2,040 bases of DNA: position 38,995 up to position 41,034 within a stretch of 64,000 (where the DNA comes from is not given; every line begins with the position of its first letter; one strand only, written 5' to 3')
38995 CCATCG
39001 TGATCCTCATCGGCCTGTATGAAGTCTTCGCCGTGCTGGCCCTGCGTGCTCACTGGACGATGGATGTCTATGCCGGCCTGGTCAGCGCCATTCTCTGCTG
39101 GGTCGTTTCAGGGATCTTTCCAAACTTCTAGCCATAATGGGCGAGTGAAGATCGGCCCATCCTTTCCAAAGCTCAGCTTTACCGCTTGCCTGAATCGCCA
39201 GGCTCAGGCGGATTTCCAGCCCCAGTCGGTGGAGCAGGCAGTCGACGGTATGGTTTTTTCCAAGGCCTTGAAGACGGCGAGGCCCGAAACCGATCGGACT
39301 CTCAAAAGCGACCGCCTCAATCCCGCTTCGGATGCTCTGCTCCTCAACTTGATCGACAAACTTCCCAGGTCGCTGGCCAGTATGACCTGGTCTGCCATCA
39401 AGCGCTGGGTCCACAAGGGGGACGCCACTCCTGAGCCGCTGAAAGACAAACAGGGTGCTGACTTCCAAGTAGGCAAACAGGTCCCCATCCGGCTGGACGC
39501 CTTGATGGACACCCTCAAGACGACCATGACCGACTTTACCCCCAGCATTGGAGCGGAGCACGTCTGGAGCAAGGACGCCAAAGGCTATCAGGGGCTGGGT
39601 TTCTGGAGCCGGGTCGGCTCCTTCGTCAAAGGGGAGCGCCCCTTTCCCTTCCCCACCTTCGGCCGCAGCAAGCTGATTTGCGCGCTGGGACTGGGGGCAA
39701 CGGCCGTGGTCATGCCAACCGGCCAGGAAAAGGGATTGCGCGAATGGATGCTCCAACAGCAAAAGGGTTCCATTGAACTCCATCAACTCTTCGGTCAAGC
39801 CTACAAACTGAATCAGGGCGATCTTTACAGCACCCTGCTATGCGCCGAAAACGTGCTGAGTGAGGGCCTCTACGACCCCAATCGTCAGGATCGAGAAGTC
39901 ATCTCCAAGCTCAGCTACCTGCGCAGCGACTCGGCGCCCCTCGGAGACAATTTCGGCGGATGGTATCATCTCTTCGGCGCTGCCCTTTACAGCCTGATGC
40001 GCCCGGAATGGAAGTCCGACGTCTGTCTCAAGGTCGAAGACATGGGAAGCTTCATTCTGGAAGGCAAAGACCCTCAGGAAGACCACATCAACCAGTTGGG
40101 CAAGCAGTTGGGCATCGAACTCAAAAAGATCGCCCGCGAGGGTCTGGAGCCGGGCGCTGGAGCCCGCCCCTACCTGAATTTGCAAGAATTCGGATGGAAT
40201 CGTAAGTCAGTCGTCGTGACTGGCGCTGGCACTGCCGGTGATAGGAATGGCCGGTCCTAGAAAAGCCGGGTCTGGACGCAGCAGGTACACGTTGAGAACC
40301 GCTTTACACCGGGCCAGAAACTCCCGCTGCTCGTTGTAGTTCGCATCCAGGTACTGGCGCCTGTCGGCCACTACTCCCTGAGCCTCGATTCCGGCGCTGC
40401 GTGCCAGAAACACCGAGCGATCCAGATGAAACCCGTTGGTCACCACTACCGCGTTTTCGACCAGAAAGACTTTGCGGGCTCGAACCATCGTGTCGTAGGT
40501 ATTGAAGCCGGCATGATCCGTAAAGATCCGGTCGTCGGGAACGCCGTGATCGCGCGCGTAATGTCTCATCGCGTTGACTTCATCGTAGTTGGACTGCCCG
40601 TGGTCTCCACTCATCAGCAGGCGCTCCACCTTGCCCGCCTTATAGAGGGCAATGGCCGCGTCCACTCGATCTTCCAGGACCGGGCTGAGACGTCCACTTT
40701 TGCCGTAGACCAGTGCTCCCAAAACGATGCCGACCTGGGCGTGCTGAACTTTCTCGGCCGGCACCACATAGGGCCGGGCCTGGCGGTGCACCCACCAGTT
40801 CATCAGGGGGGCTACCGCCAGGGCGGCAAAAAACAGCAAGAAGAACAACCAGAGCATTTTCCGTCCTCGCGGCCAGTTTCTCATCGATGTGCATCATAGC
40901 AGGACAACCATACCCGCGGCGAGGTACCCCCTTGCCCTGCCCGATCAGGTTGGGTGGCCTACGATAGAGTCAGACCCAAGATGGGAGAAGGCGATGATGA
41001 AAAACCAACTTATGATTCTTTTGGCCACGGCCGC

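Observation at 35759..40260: Two-component system followed by a coupled membrane hexapeptide-repeat protein, a PAP2_C/sphingomyelin-synthase-like transferase and a 337-aa unknown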

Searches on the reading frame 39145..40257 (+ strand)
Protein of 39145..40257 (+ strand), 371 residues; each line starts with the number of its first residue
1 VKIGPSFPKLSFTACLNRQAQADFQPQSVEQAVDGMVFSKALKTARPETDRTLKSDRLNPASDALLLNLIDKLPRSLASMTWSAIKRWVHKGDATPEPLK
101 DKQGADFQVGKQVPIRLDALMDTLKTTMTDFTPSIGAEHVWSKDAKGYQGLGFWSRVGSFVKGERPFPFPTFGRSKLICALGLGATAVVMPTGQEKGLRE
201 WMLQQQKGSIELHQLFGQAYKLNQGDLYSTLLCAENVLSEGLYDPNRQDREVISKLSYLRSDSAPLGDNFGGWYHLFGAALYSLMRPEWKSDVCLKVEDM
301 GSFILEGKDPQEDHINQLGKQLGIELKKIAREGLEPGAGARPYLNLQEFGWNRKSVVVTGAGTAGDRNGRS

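Call 3: search_protein_families(library=pfam, proteins=[window:39250-40257:+], max_evalue=0.1)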
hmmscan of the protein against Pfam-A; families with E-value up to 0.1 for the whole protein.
window:39250-40257:+ (336 aa): 0 families

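Call 4: search_protein_families(library=ncbifam, proteins=[window:39250-40257:+], max_evalue=0.1)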
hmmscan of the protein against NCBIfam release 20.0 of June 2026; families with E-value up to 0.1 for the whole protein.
window:39250-40257:+ (336 aa): 0 families

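Call 28: find_homologous_proteins(query=window:39250-40257:+)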
Query window:39250-40257:+ (336 aa): 57 proteins with E <= 0.001 among 4506 candidates.
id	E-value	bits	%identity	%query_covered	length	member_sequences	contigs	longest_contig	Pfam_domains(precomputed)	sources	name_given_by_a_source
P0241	4.6e-227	771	100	100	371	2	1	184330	-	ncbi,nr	ncbi:MAG: hypothetical protein J0I12_12665 [Candidatus Eremiobacteraeota bacterium]|nr:hypothetical 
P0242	1.1e-194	664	86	99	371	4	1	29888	-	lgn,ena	-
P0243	3.2e-194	663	88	96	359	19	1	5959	-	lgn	-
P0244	1.9e-190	650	82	100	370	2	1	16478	-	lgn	-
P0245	1.8e-187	640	84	95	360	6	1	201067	-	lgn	-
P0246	2.3e-187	640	83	97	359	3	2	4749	-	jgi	-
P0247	6.0e-186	635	81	100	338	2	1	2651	-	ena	-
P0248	2.0e-168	578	77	96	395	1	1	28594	-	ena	-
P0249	1.0e-164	566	74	99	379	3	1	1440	-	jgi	-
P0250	1.4e-154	532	71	96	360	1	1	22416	-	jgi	jgi:hypothetical protein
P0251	6.2e-154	530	70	95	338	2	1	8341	-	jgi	-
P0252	9.6e-154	530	70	96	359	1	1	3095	-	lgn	-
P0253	2.4e-150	518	69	95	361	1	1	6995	-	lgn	-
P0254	1.6e-149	516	69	95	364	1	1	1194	-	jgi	jgi:hypothetical protein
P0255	4.4e-149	514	68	95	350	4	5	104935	-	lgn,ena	-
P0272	3.1e-128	446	61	96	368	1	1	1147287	-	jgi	jgi:hypothetical protein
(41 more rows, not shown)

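Call 30: find_encoding_contigs(protein=P0272, flank=6000, max_places=1)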
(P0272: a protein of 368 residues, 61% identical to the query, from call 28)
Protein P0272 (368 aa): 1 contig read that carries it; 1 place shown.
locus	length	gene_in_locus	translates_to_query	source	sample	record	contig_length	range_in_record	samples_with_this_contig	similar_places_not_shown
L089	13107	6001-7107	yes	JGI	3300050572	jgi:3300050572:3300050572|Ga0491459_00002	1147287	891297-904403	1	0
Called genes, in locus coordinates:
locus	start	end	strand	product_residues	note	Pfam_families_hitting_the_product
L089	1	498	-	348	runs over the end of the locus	PF00482:T2SSF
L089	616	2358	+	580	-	-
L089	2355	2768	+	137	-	PF07963:N_methyl (faint)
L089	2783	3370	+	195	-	-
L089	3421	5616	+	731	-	PF00069:Pkinase, PF03109:ABC1 (faint), PF07714:PK_Tyr_Ser-Thr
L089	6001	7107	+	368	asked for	-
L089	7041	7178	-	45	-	-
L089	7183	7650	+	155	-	-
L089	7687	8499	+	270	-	-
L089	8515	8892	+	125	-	-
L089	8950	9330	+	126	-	-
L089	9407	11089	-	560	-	PF13229:Beta_helix (weak)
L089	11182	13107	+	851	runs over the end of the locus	PF00358:PTS_EIIA_1, PF00381:PTS-HPr, PF05524:PEP-utilisers_N, PF00391:PEP-utilizers, PF02896:PEP-utilizers_C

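Call 31: find_encoding_contigs(protein=P0255, flank=6000, max_places=1)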
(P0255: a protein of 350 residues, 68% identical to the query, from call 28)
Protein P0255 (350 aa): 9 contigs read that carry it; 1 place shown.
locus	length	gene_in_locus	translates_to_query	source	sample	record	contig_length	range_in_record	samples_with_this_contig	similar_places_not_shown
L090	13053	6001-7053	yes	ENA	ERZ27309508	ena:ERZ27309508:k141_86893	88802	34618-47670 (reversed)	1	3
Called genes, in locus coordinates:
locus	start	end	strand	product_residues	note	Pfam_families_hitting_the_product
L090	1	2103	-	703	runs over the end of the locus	PF23023:Anti-Pycsar_Apyc1, PF00753:Lactamase_B (weak), PF12706:Lactamase_B_2, PF00027:cNMP_binding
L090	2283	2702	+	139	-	-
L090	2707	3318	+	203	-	-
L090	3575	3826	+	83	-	-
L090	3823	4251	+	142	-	PF01850:PIN (weak)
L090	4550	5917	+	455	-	-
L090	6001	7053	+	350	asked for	-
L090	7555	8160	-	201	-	PF13560:HTH_31 (weak)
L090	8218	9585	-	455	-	PF02321:OEP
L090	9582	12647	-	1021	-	PF00873:ACR_tran, PF02355:SecD_SecF_C (weak)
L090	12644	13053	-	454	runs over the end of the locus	PF25973:BSH_CzcB, PF25954:Beta-barrel_RND_2, PF25989:YknX_C, PF25975:CzcB_C (weak)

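Call 65: search_protein_families(library=padloc, proteins=[window:39145-40257:+], max_evalue=0.01)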
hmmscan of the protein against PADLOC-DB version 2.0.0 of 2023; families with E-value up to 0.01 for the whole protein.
window:39145-40257:+ (371 aa): 0 families

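Call 66: search_solved_structures(query=window:39250-40257:+, max_evalue=1)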
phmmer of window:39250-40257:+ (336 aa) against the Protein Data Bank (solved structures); distinct sequences matched with E-value up to 1: 0.

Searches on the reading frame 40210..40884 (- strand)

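Call 3: search_protein_families(library=pfam, proteins=[window:40210-40884:-], max_evalue=0.1)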
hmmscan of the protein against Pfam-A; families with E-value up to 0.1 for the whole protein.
window:40210-40884:- (225 aa): 1 family
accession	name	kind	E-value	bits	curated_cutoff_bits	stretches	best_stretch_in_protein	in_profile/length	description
PF02698.23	DUF218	-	2.1e-26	92.9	27.6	1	51-171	2-105/133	DUF218 domain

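Call 4: search_protein_families(library=ncbifam, proteins=[window:40210-40884:-], max_evalue=0.1)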
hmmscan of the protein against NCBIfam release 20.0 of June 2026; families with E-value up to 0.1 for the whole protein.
window:40210-40884:- (225 aa): 3 families
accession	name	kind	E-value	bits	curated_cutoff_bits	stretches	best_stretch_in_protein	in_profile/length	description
NF008092.0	PRK10834.1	equivalog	7.8e-41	139.9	363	1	13-223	9-217/239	outer membrane permeability protein SanA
NF007794.0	PRK10494.1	equivalog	0.00092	18.7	205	1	72-169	107-205/259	envelope biogenesis factor ElyC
NF033408.5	polymyxin_MCR3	exception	0.06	11.9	1225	1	70-143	355-429/540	MCR-3 family phosphoethanolamine--lipid A transferase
